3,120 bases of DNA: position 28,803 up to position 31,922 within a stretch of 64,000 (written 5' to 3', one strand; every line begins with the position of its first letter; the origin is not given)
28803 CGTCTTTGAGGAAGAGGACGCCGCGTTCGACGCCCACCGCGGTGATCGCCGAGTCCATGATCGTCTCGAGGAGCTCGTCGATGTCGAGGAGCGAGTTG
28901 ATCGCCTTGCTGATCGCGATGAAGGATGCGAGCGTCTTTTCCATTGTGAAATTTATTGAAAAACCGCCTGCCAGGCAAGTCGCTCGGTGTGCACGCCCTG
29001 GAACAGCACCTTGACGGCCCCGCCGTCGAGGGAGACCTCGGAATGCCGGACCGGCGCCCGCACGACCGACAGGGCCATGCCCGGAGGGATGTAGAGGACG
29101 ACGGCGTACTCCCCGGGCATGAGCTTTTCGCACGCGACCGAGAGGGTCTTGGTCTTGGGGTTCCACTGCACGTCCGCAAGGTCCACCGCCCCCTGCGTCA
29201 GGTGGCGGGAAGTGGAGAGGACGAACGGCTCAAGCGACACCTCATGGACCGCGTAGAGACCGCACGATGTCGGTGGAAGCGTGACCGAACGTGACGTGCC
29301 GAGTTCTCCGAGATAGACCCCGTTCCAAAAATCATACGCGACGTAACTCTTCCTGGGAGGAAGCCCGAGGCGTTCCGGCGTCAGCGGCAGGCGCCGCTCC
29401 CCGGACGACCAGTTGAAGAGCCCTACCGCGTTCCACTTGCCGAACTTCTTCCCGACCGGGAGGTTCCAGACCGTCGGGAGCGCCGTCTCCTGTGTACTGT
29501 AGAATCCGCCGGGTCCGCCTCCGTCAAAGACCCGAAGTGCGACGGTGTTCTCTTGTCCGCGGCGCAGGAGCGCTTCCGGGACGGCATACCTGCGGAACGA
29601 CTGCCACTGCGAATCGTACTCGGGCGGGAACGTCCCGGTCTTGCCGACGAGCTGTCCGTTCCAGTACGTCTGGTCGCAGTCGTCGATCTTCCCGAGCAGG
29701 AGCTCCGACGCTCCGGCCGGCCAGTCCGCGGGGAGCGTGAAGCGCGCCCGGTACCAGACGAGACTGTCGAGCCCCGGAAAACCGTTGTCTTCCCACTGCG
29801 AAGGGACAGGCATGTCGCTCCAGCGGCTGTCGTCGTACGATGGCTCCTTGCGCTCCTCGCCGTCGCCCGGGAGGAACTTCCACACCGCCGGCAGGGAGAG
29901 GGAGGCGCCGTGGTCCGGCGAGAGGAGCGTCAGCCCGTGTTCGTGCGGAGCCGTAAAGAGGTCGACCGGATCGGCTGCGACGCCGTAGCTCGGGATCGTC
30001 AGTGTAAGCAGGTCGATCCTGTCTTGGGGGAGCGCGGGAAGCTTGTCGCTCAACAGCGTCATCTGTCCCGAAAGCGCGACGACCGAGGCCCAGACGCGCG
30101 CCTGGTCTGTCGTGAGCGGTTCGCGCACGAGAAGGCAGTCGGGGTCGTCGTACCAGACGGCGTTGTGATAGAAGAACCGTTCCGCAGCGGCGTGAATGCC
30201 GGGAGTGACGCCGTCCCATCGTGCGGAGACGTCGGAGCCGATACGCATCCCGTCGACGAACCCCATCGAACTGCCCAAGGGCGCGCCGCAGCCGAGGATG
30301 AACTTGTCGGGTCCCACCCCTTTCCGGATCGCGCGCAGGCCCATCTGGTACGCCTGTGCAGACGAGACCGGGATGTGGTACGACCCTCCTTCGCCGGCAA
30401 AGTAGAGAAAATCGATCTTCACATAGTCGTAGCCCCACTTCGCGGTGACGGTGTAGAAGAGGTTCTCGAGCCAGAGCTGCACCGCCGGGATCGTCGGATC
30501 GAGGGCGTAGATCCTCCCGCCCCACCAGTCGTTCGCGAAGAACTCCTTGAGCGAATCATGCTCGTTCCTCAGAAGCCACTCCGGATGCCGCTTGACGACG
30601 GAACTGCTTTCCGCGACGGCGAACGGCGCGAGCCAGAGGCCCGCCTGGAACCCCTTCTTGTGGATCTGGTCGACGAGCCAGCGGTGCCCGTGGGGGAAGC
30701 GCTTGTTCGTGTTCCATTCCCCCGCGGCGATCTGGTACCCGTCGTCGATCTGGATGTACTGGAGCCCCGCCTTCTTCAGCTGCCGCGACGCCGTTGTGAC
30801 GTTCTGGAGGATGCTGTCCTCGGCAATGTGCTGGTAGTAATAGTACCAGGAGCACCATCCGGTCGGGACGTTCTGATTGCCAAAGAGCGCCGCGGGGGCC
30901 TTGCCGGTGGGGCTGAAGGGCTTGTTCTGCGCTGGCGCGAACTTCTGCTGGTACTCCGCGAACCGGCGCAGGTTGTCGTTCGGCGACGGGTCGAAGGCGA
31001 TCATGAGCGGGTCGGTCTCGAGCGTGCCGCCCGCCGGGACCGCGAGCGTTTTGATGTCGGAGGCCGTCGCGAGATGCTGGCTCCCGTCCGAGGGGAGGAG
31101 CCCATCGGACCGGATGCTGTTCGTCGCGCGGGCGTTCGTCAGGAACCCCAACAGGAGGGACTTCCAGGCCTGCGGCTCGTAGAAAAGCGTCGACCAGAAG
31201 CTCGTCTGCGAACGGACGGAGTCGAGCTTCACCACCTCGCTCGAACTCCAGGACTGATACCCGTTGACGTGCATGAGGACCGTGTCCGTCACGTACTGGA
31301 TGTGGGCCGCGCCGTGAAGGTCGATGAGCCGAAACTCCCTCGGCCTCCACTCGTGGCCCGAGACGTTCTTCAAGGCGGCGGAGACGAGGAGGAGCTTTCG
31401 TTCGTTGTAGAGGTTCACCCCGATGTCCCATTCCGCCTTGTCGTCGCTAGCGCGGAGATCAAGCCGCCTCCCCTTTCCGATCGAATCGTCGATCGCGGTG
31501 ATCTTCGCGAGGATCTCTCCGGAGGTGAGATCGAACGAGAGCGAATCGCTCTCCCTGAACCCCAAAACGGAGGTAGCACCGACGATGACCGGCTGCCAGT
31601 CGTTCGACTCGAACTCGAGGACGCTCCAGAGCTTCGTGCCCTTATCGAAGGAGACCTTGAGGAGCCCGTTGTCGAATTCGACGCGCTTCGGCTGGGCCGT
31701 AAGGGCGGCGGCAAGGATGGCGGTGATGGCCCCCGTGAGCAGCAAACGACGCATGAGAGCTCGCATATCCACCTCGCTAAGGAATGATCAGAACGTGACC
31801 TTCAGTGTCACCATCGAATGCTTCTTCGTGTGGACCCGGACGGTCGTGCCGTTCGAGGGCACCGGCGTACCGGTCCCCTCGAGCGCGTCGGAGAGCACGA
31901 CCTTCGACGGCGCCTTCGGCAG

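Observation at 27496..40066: Glycan-utilisation locus without Sus genes: GH38 alpha-mannosidase plus GH36-like alpha-galactosidase plus outer-membrane beta-barrel plus four-gene sugar ABC importer, ending in a sigma-54/GAF activator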

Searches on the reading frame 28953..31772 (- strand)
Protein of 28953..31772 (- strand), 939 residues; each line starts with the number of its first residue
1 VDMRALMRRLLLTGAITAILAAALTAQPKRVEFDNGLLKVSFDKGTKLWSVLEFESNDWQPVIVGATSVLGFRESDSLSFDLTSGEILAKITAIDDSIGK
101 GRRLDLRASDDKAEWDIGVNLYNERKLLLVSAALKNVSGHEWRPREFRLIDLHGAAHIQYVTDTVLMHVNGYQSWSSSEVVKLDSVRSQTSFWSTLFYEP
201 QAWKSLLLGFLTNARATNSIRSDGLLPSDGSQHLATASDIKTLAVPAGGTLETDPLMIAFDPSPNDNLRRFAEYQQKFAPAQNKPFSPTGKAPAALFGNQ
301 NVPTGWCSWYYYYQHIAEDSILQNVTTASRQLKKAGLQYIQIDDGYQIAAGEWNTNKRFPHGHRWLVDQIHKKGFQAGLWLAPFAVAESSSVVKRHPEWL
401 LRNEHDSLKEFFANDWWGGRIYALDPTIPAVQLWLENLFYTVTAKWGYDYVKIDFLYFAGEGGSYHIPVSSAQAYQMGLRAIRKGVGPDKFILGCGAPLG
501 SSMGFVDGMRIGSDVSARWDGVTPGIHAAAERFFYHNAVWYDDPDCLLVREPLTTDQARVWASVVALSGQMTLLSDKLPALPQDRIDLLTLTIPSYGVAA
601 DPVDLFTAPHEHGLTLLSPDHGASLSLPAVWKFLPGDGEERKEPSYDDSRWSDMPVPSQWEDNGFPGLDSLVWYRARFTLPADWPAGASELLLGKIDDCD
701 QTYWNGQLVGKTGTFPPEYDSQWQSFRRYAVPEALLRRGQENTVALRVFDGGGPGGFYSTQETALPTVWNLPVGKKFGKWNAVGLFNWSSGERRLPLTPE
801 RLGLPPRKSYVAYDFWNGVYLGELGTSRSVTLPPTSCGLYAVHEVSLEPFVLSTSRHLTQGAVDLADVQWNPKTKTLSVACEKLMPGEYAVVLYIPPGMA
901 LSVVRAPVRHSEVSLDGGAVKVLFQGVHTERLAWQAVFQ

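Call 4: search_protein_families(library=pfam, proteins=[window:28953-31772:-], max_evalue=0.01)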
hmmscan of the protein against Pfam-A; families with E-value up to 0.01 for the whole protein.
window:28953-31772:- (939 aa): 6 families
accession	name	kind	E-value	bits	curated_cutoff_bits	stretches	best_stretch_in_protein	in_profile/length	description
PF02065.24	Melibiase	-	7.9e-12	45.3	27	1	330-479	65-219/347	Melibiase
PF01055.32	Glyco_hydro_31_2nd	-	3.9e-06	26.9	23.5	1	307-455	14-156/328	Glycosyl hydrolases family 31 TIM-barrel domain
PF02638.21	GHL10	-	3.9e-06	26.6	27.9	1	366-466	75-174/311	Glycosyl hydrolase-like 10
PF17801.7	Melibiase_C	-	1e-05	25.9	22.9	1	782-840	17-69/71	Alpha galactosidase C-terminal beta sandwich domain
PF16499.11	Melibiase_2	-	0.0011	18.8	23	1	328-380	39-96/284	Alpha galactosidase A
PF02837.24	Glyco_hydro_2_N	-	0.0019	18.6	28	1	651-720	46-117/169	Glycosyl hydrolases family 2, sugar binding domain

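Call 15: find_related_loci(query=window:28953-31772:-, collection=genome_contigs, flank=10000)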
Query window:28953-31772:- (939 aa) in genome_contigs; peptide patterns used: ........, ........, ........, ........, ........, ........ (x = any residue, [..] = any of these).
599 stretches matched a pattern (row limit reached: there are more); 584 encode a relative of the query (tblastn E <= 1e-3); the best 80 are kept; 80 distinct loci.
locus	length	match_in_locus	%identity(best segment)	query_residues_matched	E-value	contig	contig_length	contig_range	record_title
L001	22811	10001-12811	64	3-939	0e+0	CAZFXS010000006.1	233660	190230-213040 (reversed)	MAG TPA_asm: uncultured Chlorobiaceae bacterium isolate SRP237561_co1_246 genome assembly, contig: NODE_49_length_233660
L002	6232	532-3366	53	10-938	0e+0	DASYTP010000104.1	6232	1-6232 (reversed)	MAG TPA_asm: Bacteroidota bacterium isolate SMAG_U4570 k141_967658, whole genome shotgun sequence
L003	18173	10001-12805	54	5-939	0e+0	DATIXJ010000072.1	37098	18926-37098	MAG TPA_asm: Bacteroidota bacterium isolate SMAG_U15246 k141_4865438, whole genome shotgun sequence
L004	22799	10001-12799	50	7-939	0e+0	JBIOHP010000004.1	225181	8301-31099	MAG: Bacteroidota bacterium isolate GcC11-5 k141_1521061_length_225181_cov_91.9911, whole genome shotgun sequence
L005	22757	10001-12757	54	20-938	0e+0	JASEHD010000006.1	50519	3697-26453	MAG: Bacteroidota bacterium isolate Yes70-14 NODE_6_length_50519_cov_5.400186, whole genome shotgun sequence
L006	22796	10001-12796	55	9-939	0e+0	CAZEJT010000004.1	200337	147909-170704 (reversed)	MAG TPA_asm: uncultured Chlorobiaceae bacterium isolate SRP273308_co1_412 genome assembly, contig: NODE_64_length_200337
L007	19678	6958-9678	43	26-939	0e+0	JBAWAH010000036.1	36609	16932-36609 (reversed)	MAG: Bacteroidota bacterium isolate MFD09378_ilm_asm_bin8 k127_46023, whole genome shotgun sequence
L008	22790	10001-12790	40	10-938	0e+0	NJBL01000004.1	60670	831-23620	MAG: bacterium (candidate division B38) B3_B38 279, whole genome shotgun sequence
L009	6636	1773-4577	39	8-938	0e+0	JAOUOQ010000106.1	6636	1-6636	MAG: Candidatus Aminicenantes bacterium isolate 8_1_Oct_SF_Bin20 8_1_Oct_SF_Bin20_scaffold_12510_c1, whole genome shotgu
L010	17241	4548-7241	40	38-938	0e+0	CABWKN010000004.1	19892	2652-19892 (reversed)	uncultured bacterium isolate GB_MAG SS3 genome assembly, contig: NODE_94_length_19892_cov_4.82869_ID_1049382, whole geno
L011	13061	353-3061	37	35-939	0e+0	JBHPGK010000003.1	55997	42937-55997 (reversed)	Candidate division KSB1 bacterium isolate SAG AM-311-M08 NODE_3_length_55997_cov_26.971398, whole genome shotgun sequenc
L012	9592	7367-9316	38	166-864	4e-144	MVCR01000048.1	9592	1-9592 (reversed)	MAG: Planctomycetales bacterium 4484_113 ex4484_113_scaffold_6468, whole genome shotgun sequence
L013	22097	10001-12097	36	166-910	1e-143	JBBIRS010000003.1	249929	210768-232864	MAG: Planctomycetales bacterium isolate QH1S170213_bin_355 NODE_43_length_249929_cov_6.366225, whole genome shotgun sequ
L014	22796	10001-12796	54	7-939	0e+0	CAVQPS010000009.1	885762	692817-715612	MAG: uncultured Ignavibacteriales bacterium isolate MFD01476.bin.1.135 genome assembly, contig: contig_39515, whole geno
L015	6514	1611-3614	34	61-879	8e-87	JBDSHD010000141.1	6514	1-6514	MAG: Dehalococcoidia bacterium isolate cluster1_bin.268 k127_7197136, whole genome shotgun sequence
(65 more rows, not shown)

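Call 19: search_solved_structures(query=window:28953-31772:-, max_evalue=0.01, show_alignments=1)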
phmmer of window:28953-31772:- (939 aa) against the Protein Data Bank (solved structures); distinct sequences matched with E-value up to 0.01: 32.
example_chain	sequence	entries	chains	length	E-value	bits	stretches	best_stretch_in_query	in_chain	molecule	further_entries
1zy9_A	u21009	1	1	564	9.3e-53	182.7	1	300-579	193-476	alpha-galactosidase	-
5m0x_A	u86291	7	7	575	9.8e-53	182.6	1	300-579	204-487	Alpha-galactosidase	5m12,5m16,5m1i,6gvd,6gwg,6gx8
6gta_A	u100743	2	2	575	1.2e-51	179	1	300-579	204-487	Alpha-galactosidase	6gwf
6lcj_A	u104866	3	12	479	4.8e-43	150.5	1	301-521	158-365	Alpha-galactosidase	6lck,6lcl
7kmm_A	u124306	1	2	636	3.1e-21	78.3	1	630-763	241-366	Sialic acid-specific 9-O-acetylesterase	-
9ega_A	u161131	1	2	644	9.4e-15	56.9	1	645-762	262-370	Sialate O-acetylesterase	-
9h4u_A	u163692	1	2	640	6.5e-11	44.1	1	642-761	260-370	Carbohydrate esterase FI8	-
4nzj_A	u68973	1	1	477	3.2e-08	35.2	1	302-380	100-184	Putative alpha-galactosidase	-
3mi6_A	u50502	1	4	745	1.5e-07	33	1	326-464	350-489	Alpha-galactosidase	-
2xn0_A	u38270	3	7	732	2.8e-07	32.1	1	308-401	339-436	ALPHA-GALACTOSIDASE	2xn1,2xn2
4ogz_A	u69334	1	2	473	2.9e-07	32.1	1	302-380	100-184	Putative alpha-galactosidase/melibiase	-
4fnr_A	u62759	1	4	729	4.1e-07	31.6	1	309-402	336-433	Alpha-galactosidase AgaA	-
6f4c_B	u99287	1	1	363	5e-07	31.3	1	303-380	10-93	alpha-galactosidase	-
3a5v_A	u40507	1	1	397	5.3e-07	31.2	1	304-382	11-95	Alpha-galactosidase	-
4fnt_A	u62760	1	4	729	7.6e-07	30.7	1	313-402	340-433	Alpha-galactosidase AgaA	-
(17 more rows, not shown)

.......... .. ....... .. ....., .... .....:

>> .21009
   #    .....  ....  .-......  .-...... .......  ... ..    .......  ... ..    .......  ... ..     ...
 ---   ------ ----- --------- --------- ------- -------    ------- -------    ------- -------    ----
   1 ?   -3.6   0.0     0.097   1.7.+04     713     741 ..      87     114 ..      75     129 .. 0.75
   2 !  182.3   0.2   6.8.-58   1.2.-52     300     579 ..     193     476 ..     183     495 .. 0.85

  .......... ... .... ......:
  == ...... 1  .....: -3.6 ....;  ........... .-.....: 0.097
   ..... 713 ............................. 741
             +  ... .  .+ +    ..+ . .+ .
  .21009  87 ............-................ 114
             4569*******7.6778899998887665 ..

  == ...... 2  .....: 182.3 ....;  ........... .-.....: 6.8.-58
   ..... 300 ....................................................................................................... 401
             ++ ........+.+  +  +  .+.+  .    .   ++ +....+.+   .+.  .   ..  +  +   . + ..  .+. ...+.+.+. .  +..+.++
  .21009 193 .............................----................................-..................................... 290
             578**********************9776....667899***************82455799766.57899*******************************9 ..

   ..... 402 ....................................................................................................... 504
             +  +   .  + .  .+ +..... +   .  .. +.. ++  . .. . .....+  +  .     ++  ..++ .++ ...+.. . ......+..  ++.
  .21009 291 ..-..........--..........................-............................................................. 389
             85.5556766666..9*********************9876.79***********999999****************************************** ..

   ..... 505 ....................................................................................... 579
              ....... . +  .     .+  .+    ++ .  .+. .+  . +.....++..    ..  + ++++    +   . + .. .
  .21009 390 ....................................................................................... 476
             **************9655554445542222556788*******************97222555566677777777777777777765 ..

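Call 22: search_protein_families(library=ncbifam, proteins=[window:28953-31772:-], max_evalue=0.001)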
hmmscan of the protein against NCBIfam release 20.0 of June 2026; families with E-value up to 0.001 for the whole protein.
window:28953-31772:- (939 aa): 0 families

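Call 31: search_protein_families(library=pfam, proteins=[L001:4604-6622:+, L006:4647-6701:+, L014:263-1213:+, L014:1243-2472:+, L003:12836-13867:-, L003:4-594:+], max_evalue=0.01)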
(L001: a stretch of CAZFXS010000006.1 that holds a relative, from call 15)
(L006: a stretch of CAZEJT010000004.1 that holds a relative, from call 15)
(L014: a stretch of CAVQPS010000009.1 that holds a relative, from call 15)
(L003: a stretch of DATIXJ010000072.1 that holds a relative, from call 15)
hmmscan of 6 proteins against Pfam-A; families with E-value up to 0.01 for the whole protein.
L001:4604-6622:+ (672 aa): 13 families
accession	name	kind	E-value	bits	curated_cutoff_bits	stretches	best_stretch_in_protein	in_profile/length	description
PF07719.23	TPR_2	-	2.4e-15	55.8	27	1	557-587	3-33/34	Tetratricopeptide repeat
PF00515.34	TPR_1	-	2.9e-13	49.4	27.8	1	557-587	3-33/34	Tetratricopeptide repeat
PF13432.12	TPR_16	-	2.3e-11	44.3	32.7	0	596-658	4-65/65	Tetratricopeptide repeat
PF13431.12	TPR_17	-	2.9e-11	43.2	24.4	0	577-604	1-28/34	Tetratricopeptide repeat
PF13371.12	TPR_9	-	7.4e-10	39.2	35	1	620-664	25-69/73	Tetratricopeptide repeat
PF13181.12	TPR_8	-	3.8e-09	36.4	25.7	0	557-586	3-32/34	Tetratricopeptide repeat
PF14559.12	TPR_19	-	5.5e-09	36.7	25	1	609-662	10-63/68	Tetratricopeptide repeat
PF13428.12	TPR_14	-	1.5e-08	34.9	23.5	0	558-592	4-38/44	Tetratricopeptide repeat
PF13414.12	TPR_11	-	2.4e-08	34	26.8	0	570-602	9-41/42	TPR repeat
PF13174.12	TPR_6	-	1.9e-07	31.7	26.3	0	558-588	3-33/33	Tetratricopeptide repeat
PF13424.12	TPR_12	-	3.9e-07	30.6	30.1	0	556-584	46-74/77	Tetratricopeptide repeat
PF09594.16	GT87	-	0.003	17.8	25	1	168-398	11-234/237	Glycosyltransferase family 87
PF13374.12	TPR_10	-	0.0051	17.2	27.5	0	558-584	5-31/42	Tetratricopeptide repeat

L006:4647-6701:+ (684 aa): 13 families
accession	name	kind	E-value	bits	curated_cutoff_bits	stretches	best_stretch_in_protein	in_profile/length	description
PF00515.34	TPR_1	-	5.1e-12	45.5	27.8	1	494-521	7-34/34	Tetratricopeptide repeat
PF14559.12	TPR_19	-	2.6e-11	44.1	25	1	604-642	4-42/68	Tetratricopeptide repeat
PF07719.23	TPR_2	-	9.9e-11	41.3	27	0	494-521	7-34/34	Tetratricopeptide repeat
PF13431.12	TPR_17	-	7e-10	38.8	24.4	1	613-643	1-31/34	Tetratricopeptide repeat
PF13428.12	TPR_14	-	7.8e-10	38.9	23.5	0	492-531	5-44/44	Tetratricopeptide repeat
PF13181.12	TPR_8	-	1.3e-09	37.9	25.7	0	494-520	7-33/34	Tetratricopeptide repeat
PF13432.12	TPR_16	-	2.6e-08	34.6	32.7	1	604-658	10-64/65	Tetratricopeptide repeat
PF13371.12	TPR_9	-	3.8e-07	30.5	35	1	602-668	6-72/73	Tetratricopeptide repeat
PF13414.12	TPR_11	-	3.8e-07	30.1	26.8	0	498-526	4-32/42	TPR repeat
PF13424.12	TPR_12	-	5e-07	30.3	30.1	0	487-518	44-75/77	Tetratricopeptide repeat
PF13176.12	TPR_7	-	3.5e-05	24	27.9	0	561-585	4-28/36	Tetratricopeptide repeat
PF25062.1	ARM_TT21_N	-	0.0014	18.9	40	0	497-586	109-198/222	Tetratricopeptide repeat protein 21 N-terminal ARM repeat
PF13374.12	TPR_10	-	0.0021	18.5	27.5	0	488-513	2-27/42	Tetratricopeptide repeat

L014:263-1213:+ (316 aa): 4 families
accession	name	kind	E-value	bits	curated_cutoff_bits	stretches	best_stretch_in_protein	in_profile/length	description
PF13407.12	Peripla_BP_4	-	1.3e-63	215.4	35.1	1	29-287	1-258/258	Periplasmic binding protein domain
PF00532.27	Peripla_BP_1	-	1.1e-09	38.6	22.2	1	29-213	4-183/281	Periplasmic binding proteins and sugar binding domain of LacI family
PF13458.12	Peripla_BP_6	-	2e-05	24.8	31.7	1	40-156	17-139/343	Periplasmic binding protein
PF07905.16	PucR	-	0.00017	22.3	33.5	1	37-120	21-104/118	Purine catabolism regulatory protein-like family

L014:1243-2472:+ (409 aa): 0 families

L003:12836-13867:- (343 aa): 2 families
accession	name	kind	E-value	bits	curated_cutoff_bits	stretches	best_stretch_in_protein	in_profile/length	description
PF15887.11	Peptidase_Mx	-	1.5e-05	25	27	1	95-177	82-165/236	Putative zinc-binding metallo-peptidase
PF07737.17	ATLF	-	0.0035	17.5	27.4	0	98-177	114-171/193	Anthrax toxin lethal factor, N- and C-terminal domain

L003:4-594:+ (196 aa): 1 family
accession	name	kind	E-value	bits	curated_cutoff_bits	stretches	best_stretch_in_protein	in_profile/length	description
PF08530.16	PepX_C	-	3.7e-08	34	22.5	1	51-147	72-177/217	X-Pro dipeptidyl-peptidase C-terminal non-catalytic domain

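Call 93: search_solved_structures(query=L001:4604-6622:+, max_evalue=0.01)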
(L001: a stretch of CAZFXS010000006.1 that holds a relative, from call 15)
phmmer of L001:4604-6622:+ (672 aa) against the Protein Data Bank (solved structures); distinct sequences matched with E-value up to 0.01: 74 (the best 60 are shown).
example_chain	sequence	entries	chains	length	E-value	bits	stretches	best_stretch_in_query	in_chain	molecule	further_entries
9qhb_A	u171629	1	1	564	3.9e-61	210.8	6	494-599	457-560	Engineered tetratricopeptide repeat protein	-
9qhc_A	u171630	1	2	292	1.7e-41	146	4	494-597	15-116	Engineered tetratricopeptide repeat protein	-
8bu0_A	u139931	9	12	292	1.9e-33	119.3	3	495-599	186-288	Consensus tetratricopeptide repeat protein | Crystal structure of an 8-repeat consensus TPR superhelix with Zinc. | Monomer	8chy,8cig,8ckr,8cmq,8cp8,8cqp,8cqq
9gzg_A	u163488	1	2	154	1.3e-23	86.9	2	487-599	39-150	Engineered CTPR protein with glutamic acids for conductivity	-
8ch0_A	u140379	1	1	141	2.1e-18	69.7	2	495-588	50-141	Consensus tetratricopeptide repeat protein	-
2fo7_A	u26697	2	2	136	5.1e-18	68.4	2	495-588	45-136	SYNTHETIC CONSENSUS TPR PROTEIN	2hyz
7y4i_A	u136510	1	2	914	8.4e-17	64.3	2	531-649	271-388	Probable UDP-N-acetylglucosamine--peptide N-acetylglucosaminyltransferase SPINDLY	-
8dtf_A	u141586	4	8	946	9.9e-17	64.1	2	531-649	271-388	Probable UDP-N-acetylglucosamine--peptide N-acetylglucosaminyltransferase SPINDLY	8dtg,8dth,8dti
7ntf_A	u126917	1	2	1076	2.3e-16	62.9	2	521-634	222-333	Isoform 1 of UDP-N-acetylglucosamine--peptide N-acetylglucosaminyltransferase 110 kDa subu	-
7yeh_B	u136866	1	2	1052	2.4e-16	62.9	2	521-632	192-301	UDP-N-acetylglucosamine--peptide N-acetylglucosaminyltransferase 110 kDa subunit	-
7yea_A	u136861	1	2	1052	2.5e-16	62.8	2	521-634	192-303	UDP-N-acetylglucosamine--peptide N-acetylglucosaminyltransferase 110 kDa subunit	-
7obi_A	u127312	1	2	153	1.4e-14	57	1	495-601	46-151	CTPR-rv4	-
1w3b_A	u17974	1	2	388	2.4e-14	56.2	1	521-636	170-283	UDP-N-ACETYLGLUCOSAMINE--PEPTIDE N-ACETYLGLUCOSAMINYLTRANSFERASE 110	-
6eou_A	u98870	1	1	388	8.5e-14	54.4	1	521-636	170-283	UDP-N-acetylglucosamine--peptide N-acetylglucosaminyltransferase 110 kDa subunit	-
1na0_A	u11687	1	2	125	1.2e-11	47.4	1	494-599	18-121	designed protein CTPR3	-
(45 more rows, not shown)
